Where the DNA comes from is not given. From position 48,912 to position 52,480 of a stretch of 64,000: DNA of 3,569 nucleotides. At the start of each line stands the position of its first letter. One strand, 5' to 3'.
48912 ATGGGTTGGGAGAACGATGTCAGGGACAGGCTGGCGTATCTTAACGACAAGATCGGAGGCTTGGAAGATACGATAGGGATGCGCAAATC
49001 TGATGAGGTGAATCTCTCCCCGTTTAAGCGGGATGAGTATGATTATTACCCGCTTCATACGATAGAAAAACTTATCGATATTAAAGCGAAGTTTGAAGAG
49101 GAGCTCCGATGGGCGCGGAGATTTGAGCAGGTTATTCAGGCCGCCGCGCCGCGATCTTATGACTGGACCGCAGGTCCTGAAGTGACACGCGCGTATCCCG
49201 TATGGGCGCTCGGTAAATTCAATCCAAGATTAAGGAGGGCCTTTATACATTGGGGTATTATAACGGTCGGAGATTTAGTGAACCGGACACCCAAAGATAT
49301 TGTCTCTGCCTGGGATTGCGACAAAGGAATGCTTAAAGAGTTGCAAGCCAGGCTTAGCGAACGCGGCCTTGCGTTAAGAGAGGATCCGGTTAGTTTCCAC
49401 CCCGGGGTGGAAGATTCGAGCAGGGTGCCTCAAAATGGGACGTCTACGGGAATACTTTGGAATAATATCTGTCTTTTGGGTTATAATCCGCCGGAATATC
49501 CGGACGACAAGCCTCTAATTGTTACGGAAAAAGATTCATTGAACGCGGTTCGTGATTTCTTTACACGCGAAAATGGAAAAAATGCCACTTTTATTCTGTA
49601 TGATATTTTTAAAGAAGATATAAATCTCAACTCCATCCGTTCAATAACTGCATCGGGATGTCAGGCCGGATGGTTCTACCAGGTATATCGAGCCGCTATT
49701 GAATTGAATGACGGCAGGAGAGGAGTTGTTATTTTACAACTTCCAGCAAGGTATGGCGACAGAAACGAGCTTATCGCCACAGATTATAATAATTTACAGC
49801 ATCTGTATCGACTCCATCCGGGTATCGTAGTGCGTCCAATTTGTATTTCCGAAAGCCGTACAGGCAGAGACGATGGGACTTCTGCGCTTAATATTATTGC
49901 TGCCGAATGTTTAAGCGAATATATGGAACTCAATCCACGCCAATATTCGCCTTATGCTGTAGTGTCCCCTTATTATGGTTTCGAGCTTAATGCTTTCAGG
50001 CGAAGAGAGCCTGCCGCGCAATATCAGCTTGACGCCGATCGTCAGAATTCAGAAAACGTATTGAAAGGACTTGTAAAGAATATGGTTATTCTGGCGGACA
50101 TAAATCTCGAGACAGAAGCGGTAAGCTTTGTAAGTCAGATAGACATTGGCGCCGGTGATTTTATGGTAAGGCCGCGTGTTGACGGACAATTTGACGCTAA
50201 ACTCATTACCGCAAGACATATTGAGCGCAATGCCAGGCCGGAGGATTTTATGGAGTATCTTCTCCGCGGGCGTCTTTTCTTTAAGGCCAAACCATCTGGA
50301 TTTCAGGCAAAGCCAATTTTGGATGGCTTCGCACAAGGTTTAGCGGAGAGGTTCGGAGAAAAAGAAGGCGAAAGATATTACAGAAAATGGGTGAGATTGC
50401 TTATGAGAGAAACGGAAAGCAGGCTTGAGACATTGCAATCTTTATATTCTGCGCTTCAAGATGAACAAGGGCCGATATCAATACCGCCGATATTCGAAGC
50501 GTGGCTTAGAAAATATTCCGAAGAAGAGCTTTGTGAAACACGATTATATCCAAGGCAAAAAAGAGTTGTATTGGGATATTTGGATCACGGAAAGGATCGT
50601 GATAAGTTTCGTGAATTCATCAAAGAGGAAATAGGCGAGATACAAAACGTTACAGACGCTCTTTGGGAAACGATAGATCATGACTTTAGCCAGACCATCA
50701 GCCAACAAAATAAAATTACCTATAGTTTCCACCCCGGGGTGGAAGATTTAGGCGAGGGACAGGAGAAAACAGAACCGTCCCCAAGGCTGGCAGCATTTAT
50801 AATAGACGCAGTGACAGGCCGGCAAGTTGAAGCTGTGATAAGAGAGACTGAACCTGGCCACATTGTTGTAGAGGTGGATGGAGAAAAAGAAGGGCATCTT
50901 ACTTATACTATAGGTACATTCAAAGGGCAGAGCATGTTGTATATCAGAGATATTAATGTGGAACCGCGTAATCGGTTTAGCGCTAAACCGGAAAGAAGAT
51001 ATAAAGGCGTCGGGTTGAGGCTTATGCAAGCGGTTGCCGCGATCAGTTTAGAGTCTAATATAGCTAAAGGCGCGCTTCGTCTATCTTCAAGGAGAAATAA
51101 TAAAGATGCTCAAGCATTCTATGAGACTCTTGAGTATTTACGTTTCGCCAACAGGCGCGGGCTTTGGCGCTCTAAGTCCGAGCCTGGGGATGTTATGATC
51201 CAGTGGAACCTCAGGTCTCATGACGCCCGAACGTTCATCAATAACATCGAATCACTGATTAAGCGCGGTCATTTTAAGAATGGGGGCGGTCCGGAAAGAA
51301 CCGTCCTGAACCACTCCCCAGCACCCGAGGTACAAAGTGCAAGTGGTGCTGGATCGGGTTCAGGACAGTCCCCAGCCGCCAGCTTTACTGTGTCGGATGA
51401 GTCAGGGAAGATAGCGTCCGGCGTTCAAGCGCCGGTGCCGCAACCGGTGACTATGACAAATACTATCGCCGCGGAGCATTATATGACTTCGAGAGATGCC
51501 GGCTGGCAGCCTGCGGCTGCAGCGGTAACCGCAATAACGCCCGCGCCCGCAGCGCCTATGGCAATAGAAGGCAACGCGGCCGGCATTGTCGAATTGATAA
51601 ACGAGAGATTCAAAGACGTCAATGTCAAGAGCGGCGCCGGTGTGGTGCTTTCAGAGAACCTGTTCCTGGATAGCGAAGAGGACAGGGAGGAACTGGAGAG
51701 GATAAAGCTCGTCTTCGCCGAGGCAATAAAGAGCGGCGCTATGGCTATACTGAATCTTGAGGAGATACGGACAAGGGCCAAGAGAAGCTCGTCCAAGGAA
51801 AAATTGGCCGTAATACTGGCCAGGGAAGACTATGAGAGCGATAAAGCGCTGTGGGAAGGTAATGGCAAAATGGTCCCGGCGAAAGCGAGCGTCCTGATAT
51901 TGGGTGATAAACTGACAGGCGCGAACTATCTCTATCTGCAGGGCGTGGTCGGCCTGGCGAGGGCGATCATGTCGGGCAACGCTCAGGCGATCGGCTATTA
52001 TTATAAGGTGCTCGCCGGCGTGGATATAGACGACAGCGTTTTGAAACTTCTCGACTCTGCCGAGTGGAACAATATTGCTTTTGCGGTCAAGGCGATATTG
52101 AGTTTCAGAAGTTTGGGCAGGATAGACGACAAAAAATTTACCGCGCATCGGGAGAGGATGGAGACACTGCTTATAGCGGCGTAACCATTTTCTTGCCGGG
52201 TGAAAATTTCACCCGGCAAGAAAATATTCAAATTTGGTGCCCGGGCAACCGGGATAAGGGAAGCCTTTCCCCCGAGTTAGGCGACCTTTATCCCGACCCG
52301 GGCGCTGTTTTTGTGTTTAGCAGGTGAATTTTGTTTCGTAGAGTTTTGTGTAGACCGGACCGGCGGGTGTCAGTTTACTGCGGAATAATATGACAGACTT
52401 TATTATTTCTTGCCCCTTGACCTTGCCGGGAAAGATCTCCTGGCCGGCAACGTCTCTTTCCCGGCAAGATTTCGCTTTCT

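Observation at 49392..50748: Identical 25-nt palindrome-containing element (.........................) inserted in-frame twice in the giant ORF, plus a third copy in the nrnA-truB spacer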

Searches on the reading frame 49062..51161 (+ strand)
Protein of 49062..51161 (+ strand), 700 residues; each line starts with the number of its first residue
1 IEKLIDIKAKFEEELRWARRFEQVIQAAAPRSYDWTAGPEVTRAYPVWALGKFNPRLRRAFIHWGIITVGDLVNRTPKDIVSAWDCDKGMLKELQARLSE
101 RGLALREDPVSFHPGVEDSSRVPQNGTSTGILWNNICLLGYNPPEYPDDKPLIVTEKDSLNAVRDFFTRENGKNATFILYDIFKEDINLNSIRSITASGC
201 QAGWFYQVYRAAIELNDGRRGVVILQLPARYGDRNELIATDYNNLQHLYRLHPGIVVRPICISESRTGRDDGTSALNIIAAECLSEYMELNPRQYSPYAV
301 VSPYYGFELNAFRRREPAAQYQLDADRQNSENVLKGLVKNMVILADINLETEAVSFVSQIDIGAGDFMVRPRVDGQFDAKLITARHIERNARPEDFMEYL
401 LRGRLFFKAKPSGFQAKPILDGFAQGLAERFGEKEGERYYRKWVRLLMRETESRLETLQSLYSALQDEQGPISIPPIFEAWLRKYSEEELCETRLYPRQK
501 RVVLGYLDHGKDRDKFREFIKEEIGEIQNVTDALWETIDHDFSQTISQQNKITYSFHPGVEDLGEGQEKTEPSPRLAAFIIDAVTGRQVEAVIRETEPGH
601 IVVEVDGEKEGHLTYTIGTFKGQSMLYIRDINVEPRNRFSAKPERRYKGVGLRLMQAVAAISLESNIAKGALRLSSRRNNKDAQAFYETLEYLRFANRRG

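Call 14: find_homologous_proteins(query=window:49062-51161:+)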
Query window:49062-51161:+: 8000 candidates shared short words with the query, none scored E <= 0.001.

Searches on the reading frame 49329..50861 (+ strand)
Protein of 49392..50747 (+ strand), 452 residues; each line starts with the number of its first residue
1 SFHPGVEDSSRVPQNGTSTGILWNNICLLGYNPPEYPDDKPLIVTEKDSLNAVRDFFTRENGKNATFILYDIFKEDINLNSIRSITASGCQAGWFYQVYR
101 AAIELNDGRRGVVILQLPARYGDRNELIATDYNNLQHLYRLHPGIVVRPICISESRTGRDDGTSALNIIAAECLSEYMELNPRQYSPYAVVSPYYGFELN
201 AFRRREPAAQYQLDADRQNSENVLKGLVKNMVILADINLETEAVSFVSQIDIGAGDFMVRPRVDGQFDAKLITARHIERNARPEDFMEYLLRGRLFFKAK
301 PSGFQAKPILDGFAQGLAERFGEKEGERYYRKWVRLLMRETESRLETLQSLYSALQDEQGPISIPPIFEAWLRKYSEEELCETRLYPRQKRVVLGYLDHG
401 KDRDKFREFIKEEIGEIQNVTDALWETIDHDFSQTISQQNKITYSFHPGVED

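Call 25: search_protein_representatives(protein=window:49392-50747:+)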
Query: 452 residues. Proteins with E-value up to 0.001 (for the whole library): 29; up to 1e-10: 11; up to 1e-30: 6. The best 29 are listed.
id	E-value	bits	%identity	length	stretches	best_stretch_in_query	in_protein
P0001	2.2e-54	201.4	34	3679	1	38-442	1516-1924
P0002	1.3e-42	162.6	32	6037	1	33-443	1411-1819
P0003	5.5e-39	150.7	26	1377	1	37-432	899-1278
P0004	1.2e-38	149.5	31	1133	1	43-336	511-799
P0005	1.9e-35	138.9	27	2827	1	31-438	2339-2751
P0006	1.9e-34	135.7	31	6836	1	43-352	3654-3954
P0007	4.9e-30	121.2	32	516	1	69-423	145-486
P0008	4.2e-26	108.2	40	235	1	127-300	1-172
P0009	2.9e-14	69.2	32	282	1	51-190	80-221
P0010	8.5e-14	67.6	39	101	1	238-334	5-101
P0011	1.2e-13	67.1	28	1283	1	51-291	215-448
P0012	2.7e-09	52.8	28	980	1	51-325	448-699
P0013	7.1e-09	51.4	30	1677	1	52-292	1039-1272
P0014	2.8e-08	49.4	24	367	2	242-341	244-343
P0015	1.0e-07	47.6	30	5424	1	52-292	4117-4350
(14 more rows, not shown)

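Call 53: find_encoding_contigs(protein=P0002, flank=2000, max_places=1)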
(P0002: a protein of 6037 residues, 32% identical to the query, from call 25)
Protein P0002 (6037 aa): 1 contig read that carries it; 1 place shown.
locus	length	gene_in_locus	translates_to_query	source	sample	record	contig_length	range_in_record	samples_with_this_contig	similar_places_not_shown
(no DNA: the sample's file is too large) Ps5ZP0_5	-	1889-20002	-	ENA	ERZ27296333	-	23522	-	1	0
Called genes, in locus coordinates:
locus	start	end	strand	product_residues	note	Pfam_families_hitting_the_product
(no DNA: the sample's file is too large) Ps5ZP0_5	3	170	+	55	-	?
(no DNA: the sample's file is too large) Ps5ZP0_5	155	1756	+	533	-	PF20154:LNT_N, PF00795:CN_hydrolase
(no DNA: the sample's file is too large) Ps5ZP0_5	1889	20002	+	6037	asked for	PF20423:AceK_regulatory, PF06315:AceK_kinase, PF05175:MTS, PF13649:Methyltransf_25 (faint), PF13847:Methyltransf_31, PF00488:MutS_V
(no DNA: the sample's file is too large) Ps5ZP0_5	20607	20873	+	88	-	-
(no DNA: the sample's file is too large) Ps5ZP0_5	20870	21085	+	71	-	PF19807:DUF6290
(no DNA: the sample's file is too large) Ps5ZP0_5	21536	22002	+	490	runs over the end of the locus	PF01336:tRNA_anti-codon, PF00152:tRNA-synt_2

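Call 54: find_encoding_contigs(protein=P0001, flank=2000, max_places=1)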
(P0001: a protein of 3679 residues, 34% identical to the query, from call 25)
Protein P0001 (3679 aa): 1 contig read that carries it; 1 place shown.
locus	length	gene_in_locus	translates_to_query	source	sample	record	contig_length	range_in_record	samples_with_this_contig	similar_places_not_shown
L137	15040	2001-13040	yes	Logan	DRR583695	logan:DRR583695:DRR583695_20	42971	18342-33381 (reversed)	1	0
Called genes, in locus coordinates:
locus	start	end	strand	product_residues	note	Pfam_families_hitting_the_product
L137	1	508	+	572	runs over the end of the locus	PF00501:AMP-binding, PF13193:AMP-binding_C (weak)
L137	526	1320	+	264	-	PF12146:Hydrolase_4, PF00561:Abhydrolase_1, PF02129:Peptidase_S15 (weak), PF12697:Abhydrolase_6, PF03959:FSH1 (weak), PF12146:Hydrolase_4 (weak)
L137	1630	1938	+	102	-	PF08281:Sigma70_r4_2, PF04545:Sigma70_r4 (weak), PF00196:GerE (weak)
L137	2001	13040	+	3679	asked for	PF01326:PPDK_N, PF00072:Response_reg (faint), PF02390:Methyltransf_4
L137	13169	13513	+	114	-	-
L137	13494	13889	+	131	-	PF04492:Phage_rep_O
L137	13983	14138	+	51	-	-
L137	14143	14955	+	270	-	-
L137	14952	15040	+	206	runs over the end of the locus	PF02321:OEP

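Call 76: predict_structure(alignment_id=A2)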
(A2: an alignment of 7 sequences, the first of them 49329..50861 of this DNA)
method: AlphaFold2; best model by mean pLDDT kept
length: 511 residues; sequences in the alignment: 7
mean_pLDDT: 75.5   pTM: 0.75
mean pLDDT of the five models: 75.5, 75.5, 75.5, 74.3, 71.7
residues with pLDDT >= 90: 167; 70-90: 194; 50-70: 63; < 50: 87
segments of 3 or more residues with pLDDT < 50: 13-38, 56-60, 205-215, 318-323, 470-494, 498-511
pLDDT, mean of each block of 10 residues (from residue 1): 66 42 25 39 78 53 79 91 90 92 91 78 94 92 85 94 94 89 79 85 53 54 54 75 89 93 90 77 86 90 90 59 66 95 95 93 91 86 82 78 70 87 88 86 86 86 74 30 32 47 37 30
secondary structure, 60 per line:
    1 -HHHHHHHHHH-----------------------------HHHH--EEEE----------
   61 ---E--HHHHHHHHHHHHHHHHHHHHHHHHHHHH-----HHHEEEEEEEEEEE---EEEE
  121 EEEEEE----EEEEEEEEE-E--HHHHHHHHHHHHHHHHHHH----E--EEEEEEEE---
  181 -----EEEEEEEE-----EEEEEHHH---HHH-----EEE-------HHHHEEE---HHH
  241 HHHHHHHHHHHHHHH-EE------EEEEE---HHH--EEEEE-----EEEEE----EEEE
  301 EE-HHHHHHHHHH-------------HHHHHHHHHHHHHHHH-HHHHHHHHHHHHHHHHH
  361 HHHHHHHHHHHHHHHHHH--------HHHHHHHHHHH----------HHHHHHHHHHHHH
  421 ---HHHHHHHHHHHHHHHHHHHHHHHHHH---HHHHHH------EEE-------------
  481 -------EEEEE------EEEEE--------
elements in order: H2-11 H41-44 E47-50 H67-94 E103-113 E117-126 E131-139 H144-162 E170-177 E186-193 E199-203 E218-220 H228-231 E232-234 H238-255 E265-269 E278-282 E288-292 E297-302 H304-313 H327-342 H344-378 H387-397 H408-420 H424-449 H453-458 E465-467 E488-492 E499-503

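Call 79: fold_search(model_id=the predicted structure, library=pdb)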
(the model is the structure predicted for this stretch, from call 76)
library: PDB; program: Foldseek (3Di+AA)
matches with E <= 10: 923; with E <= 0.001: 18
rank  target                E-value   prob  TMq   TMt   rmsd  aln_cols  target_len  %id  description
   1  9fmp_A                2.1e-04  1.00  0.29  0.37  12.1       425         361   11  Crystal structure of phosphorylated C. merolae LAMMER-like dual specificity kinase (CmLIK) kinase domain in complex wi (released 2025-06-18)
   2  9fmo                  3.0e-04  1.00  0.28  0.37  12.6       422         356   11  Crystal structure of C. merolae LAMMER-like dual specificity kinase (CmLIK) kinase domain (released 2025-06-18)
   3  4c57_A                3.2e-04  1.00  0.25  0.36  15.8       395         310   12  Structure of GAK kinase in complex with a nanobody (released 2013-10-09)
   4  4ijp_B                5.1e-04  0.99  0.26  0.36  15.6       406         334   10  Crystal Structure of Human PRPF4B kinase domain in complex with 4-{5-[(2-Chloro-pyridin-4-ylmethyl)-carbamoyl]-thiophe (released 2013-08-28)
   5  4lrm_B                5.1e-04  0.98  0.21  0.32  14.9       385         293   11  EGFR D770_N771insNPG in complex with PD168393 (released 2014-01-15)
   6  3bea                  5.1e-04  0.97  0.20  0.30  18.9       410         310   10  cFMS tyrosine kinase (tie2 KID) in complex with a pyrimidinopyridone inhibitor (released 2008-07-15)
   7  2qu5                  6.0e-04  0.99  0.22  0.34  15.1       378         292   13  Crystal structure of the VEGFR2 kinase domain in complex with a benzimidazole inhibitor (released 2007-09-25)
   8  4c59_A                6.3e-04  0.99  0.23  0.38  14.5       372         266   12  Structure of GAK kinase in complex with nanobody (NbGAK_4) (released 2013-10-09)
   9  8s16_B                6.6e-04  0.96  0.20  0.31  16.2       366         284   11  c-KIT kinase domain in complex with imatinib (released 2025-09-03)
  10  4ocu                  7.0e-04  1.00  0.30  0.40  10.0       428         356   11  N-acetylhexosamine 1-phosphate kinase_ATCC15697 in complex with GlcNAc (released 2014-05-14)
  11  4o38_A                7.3e-04  1.00  0.25  0.43  12.1       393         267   11  Crystal structure of the human cyclin G associated kinase (GAK) (released 2014-01-01)
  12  1t45                  7.3e-04  0.98  0.22  0.31  15.1       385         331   10  STRUCTURAL BASIS FOR THE AUTOINHIBITION AND STI-571 INHIBITION OF C-KIT TYROSINE KINASE (released 2004-06-15)
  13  6gqk_A                7.7e-04  0.98  0.22  0.33  16.3       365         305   12  Crystal structure of human c-KIT kinase domain in complex with AZD3229-analogue (compound 23) (released 2018-09-19)
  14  9z2s                  8.1e-04  0.97  0.21  0.30  15.8       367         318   11  Structure of KIT V654A mutant with Compound 11 (released 2026-03-18)
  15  9bhj                  9.0e-04  0.99  0.24  0.39  13.4       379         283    9  MerTK in complex with small molecule 6-{1-[([1,1'-biphenyl]-4-yl)carbamoyl]azetidin-3-yl}-3-[(1-methyl-1H-pyrazol-4-yl)a (released 2024-10-09)
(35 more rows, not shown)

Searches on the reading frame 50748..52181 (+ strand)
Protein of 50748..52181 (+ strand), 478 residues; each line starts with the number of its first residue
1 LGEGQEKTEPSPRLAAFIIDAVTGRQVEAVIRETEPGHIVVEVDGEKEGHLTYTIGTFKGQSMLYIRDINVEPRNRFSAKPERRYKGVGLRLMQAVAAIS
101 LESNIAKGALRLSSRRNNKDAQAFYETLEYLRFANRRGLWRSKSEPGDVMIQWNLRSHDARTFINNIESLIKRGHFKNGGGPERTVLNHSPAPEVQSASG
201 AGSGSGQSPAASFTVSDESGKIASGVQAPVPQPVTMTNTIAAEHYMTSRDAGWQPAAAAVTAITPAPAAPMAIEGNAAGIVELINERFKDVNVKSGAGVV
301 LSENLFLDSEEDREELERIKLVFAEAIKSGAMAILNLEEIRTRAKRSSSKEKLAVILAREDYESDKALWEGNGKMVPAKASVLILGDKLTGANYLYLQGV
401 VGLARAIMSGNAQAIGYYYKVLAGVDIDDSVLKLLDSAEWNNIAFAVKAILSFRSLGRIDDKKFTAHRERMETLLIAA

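Call 45: find_homologous_proteins(query=window:50748-52181:+)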
Query window:50748-52181:+ (478 aa): 2 proteins with E <= 0.001 among 8000 candidates.
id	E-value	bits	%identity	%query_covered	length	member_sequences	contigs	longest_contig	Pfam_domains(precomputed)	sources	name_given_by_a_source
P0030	3.1e-63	232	59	42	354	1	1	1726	PF01451.28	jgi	jgi:protein-tyrosine phosphatase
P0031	1.8e-41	161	48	38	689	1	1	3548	-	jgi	jgi:hypothetical protein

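Call 46: find_encoding_contigs(protein=P0030, flank=10000)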
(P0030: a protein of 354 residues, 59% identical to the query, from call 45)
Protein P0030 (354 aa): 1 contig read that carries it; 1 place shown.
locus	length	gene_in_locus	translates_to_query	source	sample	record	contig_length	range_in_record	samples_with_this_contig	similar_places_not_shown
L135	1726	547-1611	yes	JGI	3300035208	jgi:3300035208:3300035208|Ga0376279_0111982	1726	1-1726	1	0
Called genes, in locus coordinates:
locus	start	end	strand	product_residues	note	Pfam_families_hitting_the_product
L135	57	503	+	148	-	-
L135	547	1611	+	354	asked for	PF01451:LMWPc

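Call 47: find_encoding_contigs(protein=P0031, flank=10000)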
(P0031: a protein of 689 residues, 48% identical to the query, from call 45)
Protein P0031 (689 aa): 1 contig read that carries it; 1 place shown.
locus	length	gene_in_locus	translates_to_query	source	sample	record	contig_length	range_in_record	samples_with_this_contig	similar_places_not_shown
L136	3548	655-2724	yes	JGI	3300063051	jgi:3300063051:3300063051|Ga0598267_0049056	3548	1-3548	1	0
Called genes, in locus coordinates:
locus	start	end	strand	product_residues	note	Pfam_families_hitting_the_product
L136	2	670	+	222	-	?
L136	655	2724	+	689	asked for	-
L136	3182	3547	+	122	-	?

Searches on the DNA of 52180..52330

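Call 86: search_rna_families(source=window, start=52180, end=52330, threshold=evalue, max_evalue=1)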
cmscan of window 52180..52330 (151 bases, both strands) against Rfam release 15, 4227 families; matches with E-value up to 1: 8.
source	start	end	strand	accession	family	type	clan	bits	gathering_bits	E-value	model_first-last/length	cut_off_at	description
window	52180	52232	-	RF03457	MIR173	Gene; miRNA;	-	19.5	70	0.083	1-102/102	no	MIR173 microRNA precursor family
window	52187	52225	-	RF02254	mir-35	Gene; miRNA;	CL00088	19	70.2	0.22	1-72/72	no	mir-35 microRNA precursor family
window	52239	52303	+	RF03941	mir-3158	Gene; miRNA;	-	18.1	97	0.43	1-81/81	no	mir-3158 microRNA precursor family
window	52189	52223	+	RF00729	mir-278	Gene; miRNA;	-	17.2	55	0.089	1-75/75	no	mir-278 microRNA precursor family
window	52180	52272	-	RF01005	MIR530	Gene; miRNA;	-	16.8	85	0.46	1-91/172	3'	MIR530 microRNA precursor family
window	52188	52224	+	RF03632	MIR1882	Gene; miRNA;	-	16.4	107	0.57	1-131/131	no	MIR1882 microRNA precursor family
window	52185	52227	-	RF01033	mir-767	Gene; miRNA;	-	16.4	90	0.64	1-86/86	no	mir-767 microRNA precursor family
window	52186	52225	-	RF04001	mir-7918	Gene; miRNA;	-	15.2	80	0.91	1-58/58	no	mir-7918 microRNA precursor family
